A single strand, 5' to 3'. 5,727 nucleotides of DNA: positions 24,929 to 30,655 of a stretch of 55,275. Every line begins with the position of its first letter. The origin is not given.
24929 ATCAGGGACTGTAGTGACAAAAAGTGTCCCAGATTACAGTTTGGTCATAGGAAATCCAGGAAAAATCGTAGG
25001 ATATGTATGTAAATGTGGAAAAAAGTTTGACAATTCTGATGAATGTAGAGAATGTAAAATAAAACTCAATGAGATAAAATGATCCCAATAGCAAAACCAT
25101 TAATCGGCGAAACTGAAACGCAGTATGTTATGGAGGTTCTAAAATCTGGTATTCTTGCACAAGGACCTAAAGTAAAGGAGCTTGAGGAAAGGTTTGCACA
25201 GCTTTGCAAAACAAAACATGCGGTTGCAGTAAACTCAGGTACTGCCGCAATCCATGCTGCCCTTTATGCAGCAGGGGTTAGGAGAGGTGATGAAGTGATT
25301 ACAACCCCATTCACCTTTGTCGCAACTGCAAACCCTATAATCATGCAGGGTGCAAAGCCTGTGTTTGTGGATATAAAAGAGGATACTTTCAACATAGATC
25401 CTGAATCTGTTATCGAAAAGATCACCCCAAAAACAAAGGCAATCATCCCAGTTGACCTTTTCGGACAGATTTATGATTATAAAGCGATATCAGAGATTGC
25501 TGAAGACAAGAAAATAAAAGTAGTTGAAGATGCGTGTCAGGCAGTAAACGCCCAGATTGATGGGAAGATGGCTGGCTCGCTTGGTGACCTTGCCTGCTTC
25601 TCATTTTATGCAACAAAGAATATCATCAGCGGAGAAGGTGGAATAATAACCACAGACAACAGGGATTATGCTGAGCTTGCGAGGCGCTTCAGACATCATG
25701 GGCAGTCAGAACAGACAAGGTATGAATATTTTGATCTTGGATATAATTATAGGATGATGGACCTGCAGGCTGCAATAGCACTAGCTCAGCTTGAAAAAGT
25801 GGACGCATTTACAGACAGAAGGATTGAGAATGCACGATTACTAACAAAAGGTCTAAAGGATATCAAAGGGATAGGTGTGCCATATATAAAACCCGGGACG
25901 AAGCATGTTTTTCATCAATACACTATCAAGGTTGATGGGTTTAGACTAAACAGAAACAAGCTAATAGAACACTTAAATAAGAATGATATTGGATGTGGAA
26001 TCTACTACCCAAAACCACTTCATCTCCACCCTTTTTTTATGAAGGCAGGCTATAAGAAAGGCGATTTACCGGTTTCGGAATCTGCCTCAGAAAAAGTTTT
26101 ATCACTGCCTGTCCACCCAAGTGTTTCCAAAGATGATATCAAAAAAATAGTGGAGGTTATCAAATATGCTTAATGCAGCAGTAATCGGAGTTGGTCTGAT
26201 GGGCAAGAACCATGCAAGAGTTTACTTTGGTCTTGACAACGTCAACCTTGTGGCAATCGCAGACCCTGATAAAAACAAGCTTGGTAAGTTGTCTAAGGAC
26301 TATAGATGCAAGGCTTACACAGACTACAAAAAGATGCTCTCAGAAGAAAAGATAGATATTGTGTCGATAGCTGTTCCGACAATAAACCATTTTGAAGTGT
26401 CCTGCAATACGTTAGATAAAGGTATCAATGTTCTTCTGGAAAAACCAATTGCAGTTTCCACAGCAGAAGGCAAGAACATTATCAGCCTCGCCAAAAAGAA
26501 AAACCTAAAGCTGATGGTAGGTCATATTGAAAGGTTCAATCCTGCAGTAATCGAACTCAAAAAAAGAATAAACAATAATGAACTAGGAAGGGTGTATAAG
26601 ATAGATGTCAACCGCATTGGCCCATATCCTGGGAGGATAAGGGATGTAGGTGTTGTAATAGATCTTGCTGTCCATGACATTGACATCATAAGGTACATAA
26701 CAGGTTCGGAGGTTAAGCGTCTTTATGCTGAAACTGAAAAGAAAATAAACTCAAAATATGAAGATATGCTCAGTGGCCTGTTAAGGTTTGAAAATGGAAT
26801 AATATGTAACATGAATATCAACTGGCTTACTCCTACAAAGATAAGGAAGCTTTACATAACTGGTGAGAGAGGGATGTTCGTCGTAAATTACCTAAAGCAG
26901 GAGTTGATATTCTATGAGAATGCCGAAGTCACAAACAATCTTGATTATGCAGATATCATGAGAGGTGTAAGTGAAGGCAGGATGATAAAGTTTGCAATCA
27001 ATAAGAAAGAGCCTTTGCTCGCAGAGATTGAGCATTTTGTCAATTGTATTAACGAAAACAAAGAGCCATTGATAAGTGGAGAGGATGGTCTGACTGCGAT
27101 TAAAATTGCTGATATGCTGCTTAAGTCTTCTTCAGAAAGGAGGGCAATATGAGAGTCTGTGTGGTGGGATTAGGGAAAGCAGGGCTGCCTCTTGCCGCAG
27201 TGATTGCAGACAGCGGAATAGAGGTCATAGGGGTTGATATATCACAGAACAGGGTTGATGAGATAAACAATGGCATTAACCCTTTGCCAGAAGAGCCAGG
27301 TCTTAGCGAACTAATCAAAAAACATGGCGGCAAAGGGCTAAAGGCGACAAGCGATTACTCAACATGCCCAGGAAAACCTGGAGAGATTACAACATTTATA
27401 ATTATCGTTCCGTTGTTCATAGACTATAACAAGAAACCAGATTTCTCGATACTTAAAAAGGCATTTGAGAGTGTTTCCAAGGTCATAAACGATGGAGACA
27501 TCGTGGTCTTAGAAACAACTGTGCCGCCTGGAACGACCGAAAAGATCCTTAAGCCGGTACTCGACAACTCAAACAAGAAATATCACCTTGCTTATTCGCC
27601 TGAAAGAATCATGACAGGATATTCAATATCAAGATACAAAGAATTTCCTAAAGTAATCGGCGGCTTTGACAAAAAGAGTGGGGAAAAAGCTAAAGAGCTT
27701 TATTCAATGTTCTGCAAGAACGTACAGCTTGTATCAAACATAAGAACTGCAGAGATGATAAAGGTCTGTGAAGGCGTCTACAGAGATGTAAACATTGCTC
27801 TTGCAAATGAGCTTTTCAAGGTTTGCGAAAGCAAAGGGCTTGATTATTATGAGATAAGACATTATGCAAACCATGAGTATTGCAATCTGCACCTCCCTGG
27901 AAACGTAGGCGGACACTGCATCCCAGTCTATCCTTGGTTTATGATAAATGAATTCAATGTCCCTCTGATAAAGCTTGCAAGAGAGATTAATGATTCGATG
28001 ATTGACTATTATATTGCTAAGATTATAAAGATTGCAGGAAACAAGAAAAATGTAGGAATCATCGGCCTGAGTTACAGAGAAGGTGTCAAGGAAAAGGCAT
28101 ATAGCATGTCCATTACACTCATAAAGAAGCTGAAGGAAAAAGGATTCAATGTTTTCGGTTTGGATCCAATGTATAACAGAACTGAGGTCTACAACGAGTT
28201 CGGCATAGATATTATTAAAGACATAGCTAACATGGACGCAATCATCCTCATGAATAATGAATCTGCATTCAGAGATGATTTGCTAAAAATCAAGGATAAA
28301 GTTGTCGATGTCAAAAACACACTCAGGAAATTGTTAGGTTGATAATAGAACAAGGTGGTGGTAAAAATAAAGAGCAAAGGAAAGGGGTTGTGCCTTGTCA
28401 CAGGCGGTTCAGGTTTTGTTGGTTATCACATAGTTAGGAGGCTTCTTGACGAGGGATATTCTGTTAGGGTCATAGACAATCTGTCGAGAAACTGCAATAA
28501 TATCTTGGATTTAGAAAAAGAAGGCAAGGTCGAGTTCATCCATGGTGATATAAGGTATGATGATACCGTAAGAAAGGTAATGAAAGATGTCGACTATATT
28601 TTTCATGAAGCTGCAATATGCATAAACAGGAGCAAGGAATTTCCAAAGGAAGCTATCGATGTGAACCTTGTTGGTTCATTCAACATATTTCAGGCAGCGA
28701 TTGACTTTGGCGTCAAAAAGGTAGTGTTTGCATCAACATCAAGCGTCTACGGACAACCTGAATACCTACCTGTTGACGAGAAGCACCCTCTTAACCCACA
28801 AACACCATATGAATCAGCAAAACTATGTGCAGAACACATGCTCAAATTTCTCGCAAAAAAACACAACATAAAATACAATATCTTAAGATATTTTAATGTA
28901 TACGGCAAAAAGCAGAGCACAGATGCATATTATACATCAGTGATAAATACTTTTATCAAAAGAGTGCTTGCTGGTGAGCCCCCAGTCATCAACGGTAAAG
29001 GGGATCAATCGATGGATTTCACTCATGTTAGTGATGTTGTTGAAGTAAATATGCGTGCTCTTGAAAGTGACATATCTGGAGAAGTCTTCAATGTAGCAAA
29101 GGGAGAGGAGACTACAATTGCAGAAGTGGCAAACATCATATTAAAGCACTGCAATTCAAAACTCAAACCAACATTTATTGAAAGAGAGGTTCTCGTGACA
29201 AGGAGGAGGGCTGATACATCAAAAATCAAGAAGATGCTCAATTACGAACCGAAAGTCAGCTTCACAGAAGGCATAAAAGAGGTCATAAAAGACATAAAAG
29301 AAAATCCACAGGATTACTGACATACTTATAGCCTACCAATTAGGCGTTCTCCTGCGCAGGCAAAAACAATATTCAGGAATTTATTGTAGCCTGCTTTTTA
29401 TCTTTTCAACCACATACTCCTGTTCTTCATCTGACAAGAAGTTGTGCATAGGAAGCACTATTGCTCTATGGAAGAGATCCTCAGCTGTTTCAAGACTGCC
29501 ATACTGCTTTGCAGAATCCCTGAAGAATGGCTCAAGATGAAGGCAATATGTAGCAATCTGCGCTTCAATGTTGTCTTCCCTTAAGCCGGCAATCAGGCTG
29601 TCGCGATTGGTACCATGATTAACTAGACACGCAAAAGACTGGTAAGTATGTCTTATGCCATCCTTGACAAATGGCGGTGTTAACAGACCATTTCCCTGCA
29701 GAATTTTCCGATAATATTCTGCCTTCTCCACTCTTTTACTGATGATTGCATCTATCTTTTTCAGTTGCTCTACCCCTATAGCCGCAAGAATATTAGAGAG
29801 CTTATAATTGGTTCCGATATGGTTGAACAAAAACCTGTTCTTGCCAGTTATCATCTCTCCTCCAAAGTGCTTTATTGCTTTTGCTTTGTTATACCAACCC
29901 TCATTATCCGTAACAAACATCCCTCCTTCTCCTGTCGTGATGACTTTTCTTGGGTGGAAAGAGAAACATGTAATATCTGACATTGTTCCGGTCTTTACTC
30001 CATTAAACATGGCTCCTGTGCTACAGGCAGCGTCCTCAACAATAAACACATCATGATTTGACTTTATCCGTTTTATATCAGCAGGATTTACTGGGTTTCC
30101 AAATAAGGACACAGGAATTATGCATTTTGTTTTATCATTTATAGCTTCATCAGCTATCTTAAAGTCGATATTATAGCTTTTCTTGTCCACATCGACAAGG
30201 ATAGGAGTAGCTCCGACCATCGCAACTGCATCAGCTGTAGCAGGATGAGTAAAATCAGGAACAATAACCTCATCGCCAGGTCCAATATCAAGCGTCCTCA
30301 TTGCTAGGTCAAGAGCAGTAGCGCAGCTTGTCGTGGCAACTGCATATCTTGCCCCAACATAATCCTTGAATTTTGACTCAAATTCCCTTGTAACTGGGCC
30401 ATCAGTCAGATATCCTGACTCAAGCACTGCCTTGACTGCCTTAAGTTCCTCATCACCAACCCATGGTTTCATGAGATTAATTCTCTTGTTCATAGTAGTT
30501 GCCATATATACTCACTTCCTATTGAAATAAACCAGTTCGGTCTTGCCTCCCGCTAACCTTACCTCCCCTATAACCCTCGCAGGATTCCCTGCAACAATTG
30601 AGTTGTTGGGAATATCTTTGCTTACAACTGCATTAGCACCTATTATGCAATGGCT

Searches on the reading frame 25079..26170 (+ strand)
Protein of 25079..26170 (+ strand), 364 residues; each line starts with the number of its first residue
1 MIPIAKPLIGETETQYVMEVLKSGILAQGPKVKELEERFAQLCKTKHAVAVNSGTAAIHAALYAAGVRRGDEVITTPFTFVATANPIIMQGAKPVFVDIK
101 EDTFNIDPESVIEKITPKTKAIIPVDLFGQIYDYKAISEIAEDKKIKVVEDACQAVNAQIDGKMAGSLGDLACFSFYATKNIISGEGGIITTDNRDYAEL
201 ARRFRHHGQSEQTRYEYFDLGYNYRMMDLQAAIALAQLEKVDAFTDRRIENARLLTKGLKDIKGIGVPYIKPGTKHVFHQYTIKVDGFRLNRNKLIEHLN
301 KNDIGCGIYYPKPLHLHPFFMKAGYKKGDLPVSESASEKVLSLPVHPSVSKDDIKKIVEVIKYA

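Call 7: search_protein_families(library=pfam, proteins=[window:25079-26170:+], max_evalue=0.001)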
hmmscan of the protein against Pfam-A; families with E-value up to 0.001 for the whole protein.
window:25079-26170:+ (364 aa): 5 families
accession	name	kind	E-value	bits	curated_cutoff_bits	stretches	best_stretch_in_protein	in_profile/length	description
PF01041.23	DegT_DnrJ_EryC1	-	3.8e-129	431.4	19.8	1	9-361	3-359/360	DegT/DnrJ/EryC1/StrS aminotransferase family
PF01212.27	Beta_elim_lyase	-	1.8e-12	47.6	27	1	27-265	29-271/288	Beta-eliminating lyase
PF01053.26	Cys_Met_Meta_PP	-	2.4e-10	40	27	1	29-153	51-175/381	Cys/Met metabolism PLP-dependent enzyme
PF00155.27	Aminotran_1_2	-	4.8e-08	33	19.7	1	32-123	44-151/361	Aminotransferase class I and II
PF00266.25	Aminotran_5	-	3.3e-06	26.8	21.5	1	32-160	45-185/371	Aminotransferase class-V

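Call 26: search_protein_families(library=ncbifam, proteins=[window:25079-26170:+], max_evalue=0.001)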
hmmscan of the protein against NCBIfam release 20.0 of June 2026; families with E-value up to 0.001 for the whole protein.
window:25079-26170:+ (364 aa): 50 families (the best 25 are shown)
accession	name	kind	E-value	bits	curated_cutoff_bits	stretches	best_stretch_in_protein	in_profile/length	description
TIGR03588.1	PseC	equivalog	1.4e-97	327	423.5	1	1-362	1-377/380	UDP-4-amino-4,6-dideoxy-N-acetyl-beta-L-altrosamine transaminase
NF008658.2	PRK11658.1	equivalog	6.1e-84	281.8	631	1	2-362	5-374/379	UDP-4-amino-4-deoxy-L-arabinose aminotransferase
NF008687.0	PRK11706.1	equivalog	2.3e-78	263.6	375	1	1-362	1-371/375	dTDP-4-amino-4,6-dideoxygalactose transaminase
TIGR04181.1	NHT_00031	hypoth_equivalog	8.4e-76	255.2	420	1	2-344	1-357/359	LegC family aminotransferase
TIGR02379.1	ECA_wecE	subfamily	1.6e-67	227.9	434.85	1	1-362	1-372/376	dTDP-4-amino-4,6-dideoxy-D-glucose transaminase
NF011936.0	PRK15407.1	equivalog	1.1e-65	222.1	423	2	2-209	37-252/440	lipopolysaccharide biosynthesis protein RfbH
TIGR04427.1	PLP_DesI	equivalog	7.6e-62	209.6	650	1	27-363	49-381/390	dTDP-4-dehydro-6-deoxyglucose aminotransferase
TIGR01328.1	met_gam_lyase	equivalog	9.1e-11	41.2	549.7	1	29-156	58-185/391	methionine gamma-lyase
NF041091.1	asp_aminotase_Arch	equivalog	1.8e-10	40.3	550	1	33-151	75-199/376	aspartate aminotransferase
NF005695.0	PRK07503.1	equivalog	6.2e-10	38.3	666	1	30-211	65-241/403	methionine gamma-lyase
TIGR01325.1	O_suc_HS_sulf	equivalog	6.7e-10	38.1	510.05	1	29-210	53-233/380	O-succinylhomoserine sulfhydrylase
NF005263.0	PRK06767.1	equivalog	6.1e-09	35.4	617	1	29-155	60-186/392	methionine gamma-lyase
NF005816.0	PRK07682.1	equivalog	6.5e-09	34.9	620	1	33-142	77-190/390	aminotransferase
NF005817.0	PRK07683.1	equivalog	8.9e-09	34.5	575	1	48-151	91-200/387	aminotransferase A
NF005305.0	PRK06836.1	equivalog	9.5e-09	35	376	1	34-142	87-197/396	pyridoxal phosphate-dependent aminotransferase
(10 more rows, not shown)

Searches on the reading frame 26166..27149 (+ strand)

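Call 7: search_protein_families(library=pfam, proteins=[window:26166-27149:+], max_evalue=0.001)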
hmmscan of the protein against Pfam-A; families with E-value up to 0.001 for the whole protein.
window:26166-27149:+ (328 aa): 3 families
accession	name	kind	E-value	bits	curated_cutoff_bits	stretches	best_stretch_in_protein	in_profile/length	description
PF01408.29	GFO_IDH_MocA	-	1.1e-28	100.8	24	1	3-120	2-120/120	Oxidoreductase family, NAD-binding Rossmann fold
PF02894.22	GFO_IDH_MocA_C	-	1.4e-23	84.3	22.9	1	132-326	1-214/218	Oxidoreductase family, C-terminal alpha/beta domain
PF22725.1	GFO_IDH_MocA_C3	-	4.3e-20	72.4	27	1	130-238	3-123/124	GFO/IDH/MocA C-terminal domain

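Call 26: search_protein_families(library=ncbifam, proteins=[window:26166-27149:+], max_evalue=0.001)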
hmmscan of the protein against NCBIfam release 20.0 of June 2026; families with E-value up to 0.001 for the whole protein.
window:26166-27149:+ (328 aa): 15 families
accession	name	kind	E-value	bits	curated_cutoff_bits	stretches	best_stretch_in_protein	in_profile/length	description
NF040723.1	UDP-GlcNAcDh_Arch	equivalog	1.7e-103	346.3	450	1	2-321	1-300/302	UDP-N-acetylglucosamine 3-dehydrogenase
TIGR04380.1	myo_inos_iolG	equivalog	8.3e-47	159.7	355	1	1-327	1-328/330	inositol 2-dehydrogenase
NF052479.1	LevoglcsnDh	equivalog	1.1e-21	76.9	650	1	2-194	4-216/386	levoglucosan dehydrogenase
NF052679.1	InsChiInosDhIolG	equivalog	4.9e-18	65.3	540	1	2-218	3-227/343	bifunctional inositol 2-dehydrogenase/D-chiro-inositol 1-dehydrogenase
NF058561.1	BT_2158_fam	equivalog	6.3e-16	58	750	1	2-148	36-182/487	glycoside 3-dehydrogenase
NF008607.0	PRK11579.1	subfamily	7.7e-14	51.4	330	1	5-147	8-149/346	oxidoreductase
NF041392.1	XylDh_Gfo6_Halo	equivalog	3.1e-13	49.2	350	1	49-325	69-345/350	D-xylose 1-dehydrogenase Gfo6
NF007574.0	PRK10206.1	equivalog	3.8e-13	49.2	352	1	44-243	46-250/345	oxidoreductase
NF058563.1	BT_2159_fam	equivalog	5.1e-09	35.6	650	1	4-216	3-220/350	disaccharide 3-dehydrogenase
NF003995.0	PRK05472.2-4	subfamily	7.2e-08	32.2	126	1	3-92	85-175/213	redox-sensing transcriptional repressor Rex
NF003993.0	PRK05472.2-2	equivalog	5.7e-06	26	217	1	4-94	86-178/212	redox-sensing transcriptional repressor Rex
NF003992.0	PRK05472.2-1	equivalog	5.3e-05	22.5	226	1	4-96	101-195/249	redox-sensing transcriptional repressor Rex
NF003996.0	PRK05472.2-5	equivalog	0.00011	22.1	138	1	3-91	79-168/209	redox-sensing transcriptional repressor Rex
NF003989.0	PRK05472.1-3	equivalog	0.00011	22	177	1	3-99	87-185/215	redox-sensing transcriptional repressor Rex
NF003990.0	PRK05472.1-4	equivalog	0.00012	21.7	233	1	3-89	86-173/214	redox-sensing transcriptional repressor Rex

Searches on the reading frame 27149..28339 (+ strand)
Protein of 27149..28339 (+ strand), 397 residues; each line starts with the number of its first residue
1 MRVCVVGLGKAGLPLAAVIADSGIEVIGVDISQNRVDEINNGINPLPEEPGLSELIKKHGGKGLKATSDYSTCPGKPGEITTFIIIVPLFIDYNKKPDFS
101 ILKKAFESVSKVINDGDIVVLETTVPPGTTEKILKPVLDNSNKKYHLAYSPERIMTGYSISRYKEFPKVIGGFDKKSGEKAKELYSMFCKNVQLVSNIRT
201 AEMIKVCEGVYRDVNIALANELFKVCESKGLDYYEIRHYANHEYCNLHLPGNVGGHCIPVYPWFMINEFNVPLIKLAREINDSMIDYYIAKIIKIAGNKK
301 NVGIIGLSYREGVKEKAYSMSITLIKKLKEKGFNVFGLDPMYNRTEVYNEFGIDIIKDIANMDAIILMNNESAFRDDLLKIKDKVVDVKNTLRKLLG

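Call 7: search_protein_families(library=pfam, proteins=[window:27149-28339:+], max_evalue=0.001)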
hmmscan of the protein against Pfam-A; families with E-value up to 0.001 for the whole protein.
window:27149-28339:+ (397 aa): 4 families
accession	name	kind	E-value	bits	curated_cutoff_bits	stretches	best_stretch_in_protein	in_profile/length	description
PF03721.20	UDPG_MGDP_dh_N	-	1.8e-37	129.1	27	1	1-182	1-185/187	UDP-glucose/GDP-mannose dehydrogenase family, NAD binding domain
PF00984.24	UDPG_MGDP_dh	-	1.7e-16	60.5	25.4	1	199-282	1-93/94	UDP-glucose/GDP-mannose dehydrogenase family, central domain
PF03720.21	UDPG_MGDP_dh_C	-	7.9e-10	39.5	30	1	303-392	1-101/103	UDP-glucose/GDP-mannose dehydrogenase family, UDP binding domain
PF03446.21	NAD_binding_2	-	8.5e-06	26.3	21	0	3-40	2-39/161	NAD binding domain of 6-phosphogluconate dehydrogenase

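Call 26: search_protein_families(library=ncbifam, proteins=[window:27149-28339:+], max_evalue=0.001)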
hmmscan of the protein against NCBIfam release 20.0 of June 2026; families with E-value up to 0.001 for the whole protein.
window:27149-28339:+ (397 aa): 11 families
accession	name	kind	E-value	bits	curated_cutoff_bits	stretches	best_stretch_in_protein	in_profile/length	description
TIGR03026.1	NDP-sugDHase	subfamily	7e-100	334.7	189.8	1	1-384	1-407/413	nucleotide sugar dehydrogenase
NF040825.1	UDPMaNacDH_Arch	equivalog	4.7e-62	210.2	750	1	1-376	1-379/418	UDP-N-acetyl-D-mannosamine dehydrogenase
NF008286.0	PRK11064.1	equivalog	5.4e-62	209.7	459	1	2-295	5-306/420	UDP-N-acetyl-D-mannosamine dehydrogenase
NF011729.0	PRK15182.1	equivalog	8e-42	143.5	592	1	2-374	8-391/425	Vi polysaccharide biosynthesis UDP-N-acetylglucosamine C-6 dehydrogenase TviB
NF041297.1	UDPGDh_AglM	equivalog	3.7e-40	138.1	670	1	1-343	1-360/429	UDP-glucose 6-dehydrogenase AglM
NF047673.2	TeichurnBiosyTuaD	equivalog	1.5e-28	100.2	700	1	2-383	3-400/439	UDP-glucose 6-dehydrogenase TuaD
NF011631.0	PRK15057.1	equivalog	1.2e-11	44.3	757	1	1-385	1-379/388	UDP-glucose 6-dehydrogenase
NF043037.1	ThreonDh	equivalog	8.8e-05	22.1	350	0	2-40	4-42/297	L-threonate dehydrogenase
TIGR01505.1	tartro_sem_red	equivalog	0.00012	21.4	340.75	0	170-236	134-200/291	2-hydroxy-3-oxopropionate reductase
TIGR03366.1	HpnZ_proposed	hypoth_equivalog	0.00018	20.9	328.1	0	2-38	158-195/315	putative phosphonate catabolism associated alcohol dehydrogenase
NF007041.0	PRK09496.3-4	equivalog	0.00072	18.4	386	0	1-43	1-43/450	Trk system potassium transporter TrkA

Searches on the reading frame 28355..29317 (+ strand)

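Call 7: search_protein_families(library=pfam, proteins=[window:28355-29317:+], max_evalue=0.001)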
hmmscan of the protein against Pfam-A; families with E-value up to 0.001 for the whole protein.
window:28355-29317:+ (321 aa): 10 families
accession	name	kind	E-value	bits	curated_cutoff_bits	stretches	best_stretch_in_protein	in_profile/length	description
PF01370.27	Epimerase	-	6.1e-61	206.3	20.9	1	14-248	2-240/240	NAD dependent epimerase/dehydratase family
PF16363.11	GDP_Man_Dehyd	-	1.1e-57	196.5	27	1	14-309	1-331/332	GDP-mannose 4,6 dehydratase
PF01073.25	3Beta_HSD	-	2.1e-25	89.8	22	1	14-232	1-225/280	3-beta hydroxysteroid dehydrogenase/isomerase family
PF02719.21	Polysacc_synt_2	-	4.4e-21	75.8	20.2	1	14-278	2-259/293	Polysaccharide biosynthesis protein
PF07993.18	NAD_binding_4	-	4.9e-16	59.1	20.1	1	15-229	1-255/258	Male sterility protein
PF04321.23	RmlD_sub_bind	-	1.2e-15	57.9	27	1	14-313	4-284/287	RmlD substrate binding domain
PF13460.12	NAD_binding_10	-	7e-13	49.3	27.2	1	17-185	1-149/184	NAD(P)H-binding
PF05368.20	NmrA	-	1e-10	42.2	27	1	11-282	3-250/298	NmrA-like family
PF00106.31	adh_short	-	1.6e-09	37.9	26.6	1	14-169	4-166/195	short chain dehydrogenase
PF13561.12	adh_short_C2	-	4.2e-06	27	27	1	22-131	8-131/236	Enoyl-(Acyl carrier protein) reductase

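Call 26: search_protein_families(library=ncbifam, proteins=[window:28355-29317:+], max_evalue=0.001)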
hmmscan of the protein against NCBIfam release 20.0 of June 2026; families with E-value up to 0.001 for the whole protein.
window:28355-29317:+ (321 aa): 59 families (the best 25 are shown)
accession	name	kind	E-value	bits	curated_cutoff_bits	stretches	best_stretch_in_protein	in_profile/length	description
TIGR04180.1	EDH_00030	hypoth_equivalog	1.9e-57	194.6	475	1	14-301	2-296/297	NAD-dependent 4,6-dehydratase LegB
TIGR01179.1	galE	equivalog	8e-48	163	262.3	1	14-302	3-312/332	UDP-glucose 4-epimerase GalE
TIGR01181.1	dTDP_gluc_dehyt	equivalog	3.1e-45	154.6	365.1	1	13-316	2-313/321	dTDP-glucose 4,6-dehydratase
NF011728.1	PRK15181.1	equivalog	2.3e-41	142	760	1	13-312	18-335/348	Vi polysaccharide biosynthesis UDP-N-acetylglucosaminuronic acid C-4 epimerase TviC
TIGR02197.1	heptose_epim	equivalog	3.1e-41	141.6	274.6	1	14-316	2-315/316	ADP-glyceromanno-heptose 6-epimerase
NF007956.0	PRK10675.1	subfamily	3.4e-29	102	394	1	14-321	4-336/338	UDP-glucose 4-epimerase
TIGR03466.1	HpnA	hypoth_equivalog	7e-28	97.5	367.65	1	13-303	3-282/327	hopanoid-associated sugar epimerase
NF008360.0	PRK11150.1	equivalog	2.5e-24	86.1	452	1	13-270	2-258/310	ADP-glyceromanno-heptose 6-epimerase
NF052578.1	StrlDmthSdmBMthl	equivalog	3.4e-22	79.6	600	1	13-262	3-241/328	sterol demethylase protein SdmB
TIGR03589.1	PseB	equivalog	1.2e-21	77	407.75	1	13-308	7-290/324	UDP-N-acetylglucosamine 4,6-dehydratase (inverting)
NF042422.1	oxyalk_red_OleD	equivalog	6e-21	75.1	580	1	14-266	4-250/329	2-alkyl-3-oxoalkanoate reductase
NF047922.1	GDPFucSynFcl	equivalog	4.2e-19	69.1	500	1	14-314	6-301/308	GDP-L-fucose synthase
NF007490.0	PRK10084.1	subfamily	4.4e-19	68.7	649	1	14-314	4-334/361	dTDP-glucose 4,6-dehydratase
NF043036.1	ErythonDh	equivalog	4.8e-19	68.7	325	1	14-236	4-233/321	D-erythronate dehydrogenase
NF005998.1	PRK08125.1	equivalog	9.9e-19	67.1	777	1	11-309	316-644/649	bifunctional UDP-4-amino-4-deoxy-L-arabinose formyltransferase/UDP-glucuronic acid oxidase ArnA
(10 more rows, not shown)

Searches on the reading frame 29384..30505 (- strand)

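Call 7: search_protein_families(library=pfam, proteins=[window:29384-30505:-], max_evalue=0.001)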
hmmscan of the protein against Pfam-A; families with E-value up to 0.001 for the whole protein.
window:29384-30505:- (374 aa): 3 families
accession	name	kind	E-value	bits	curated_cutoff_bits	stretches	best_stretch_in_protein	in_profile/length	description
PF01041.23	DegT_DnrJ_EryC1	-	4.4e-106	355.6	19.8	1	17-369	4-359/360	DegT/DnrJ/EryC1/StrS aminotransferase family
PF00155.27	Aminotran_1_2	-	5.4e-10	39.4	19.7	1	37-158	42-185/361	Aminotransferase class I and II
PF01053.26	Cys_Met_Meta_PP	-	4e-05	22.8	27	1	37-225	52-239/381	Cys/Met metabolism PLP-dependent enzyme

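Call 26: search_protein_families(library=ncbifam, proteins=[window:29384-30505:-], max_evalue=0.001)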
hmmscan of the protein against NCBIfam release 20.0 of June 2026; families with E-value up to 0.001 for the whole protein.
window:29384-30505:- (374 aa): 25 families
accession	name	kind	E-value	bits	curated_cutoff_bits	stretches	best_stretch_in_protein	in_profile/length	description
TIGR03588.1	PseC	equivalog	1.3e-81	274.5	423.5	1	13-371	6-378/380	UDP-4-amino-4,6-dideoxy-N-acetyl-beta-L-altrosamine transaminase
NF008687.0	PRK11706.1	equivalog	4.1e-70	236.4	375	1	9-371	2-372/375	dTDP-4-amino-4,6-dideoxygalactose transaminase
TIGR04181.1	NHT_00031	hypoth_equivalog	7.8e-68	228.9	420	1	9-352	1-357/359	LegC family aminotransferase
NF008658.2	PRK11658.1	equivalog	6.3e-66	222.6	631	1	6-371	2-375/379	UDP-4-amino-4-deoxy-L-arabinose aminotransferase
TIGR02379.1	ECA_wecE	subfamily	1.7e-55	188.3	434.85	1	11-371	4-373/376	dTDP-4-amino-4,6-dideoxy-D-glucose transaminase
TIGR04427.1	PLP_DesI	equivalog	7.6e-53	180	650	1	21-367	35-377/390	dTDP-4-dehydro-6-deoxyglucose aminotransferase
NF011936.0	PRK15407.1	equivalog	3.7e-49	167.6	423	2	18-215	46-251/440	lipopolysaccharide biosynthesis protein RfbH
NF005817.0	PRK07683.1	equivalog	6.9e-13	48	575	1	52-156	89-198/387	aminotransferase A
NF005816.0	PRK07682.1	equivalog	5.4e-08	31.9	620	1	48-142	86-176/390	aminotransferase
NF004770.0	PRK06108.1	subfamily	6.5e-08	31.8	422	1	42-141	86-182/396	pyridoxal phosphate-dependent aminotransferase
NF006569.0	PRK09082.1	subfamily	1.1e-07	31.4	420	1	45-141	83-175/386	methionine aminotransferase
NF004975.0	PRK06348.1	equivalog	1.1e-07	31.2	549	1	50-141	87-174/384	pyridoxal phosphate-dependent aminotransferase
NF041364.1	GntC_guanitoxin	equivalog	5.2e-07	28.9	415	1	56-142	64-147/356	guanitoxin biosynthesis PLP-dependent (S)-gamma-hydroxy-L-arginine cyclodehydratase GntC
NF006488.0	PRK08912.1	equivalog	7e-07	28.5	498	1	56-144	90-174/387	aminotransferase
NF005305.0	PRK06836.1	equivalog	1.3e-06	28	376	1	38-141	84-182/396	pyridoxal phosphate-dependent aminotransferase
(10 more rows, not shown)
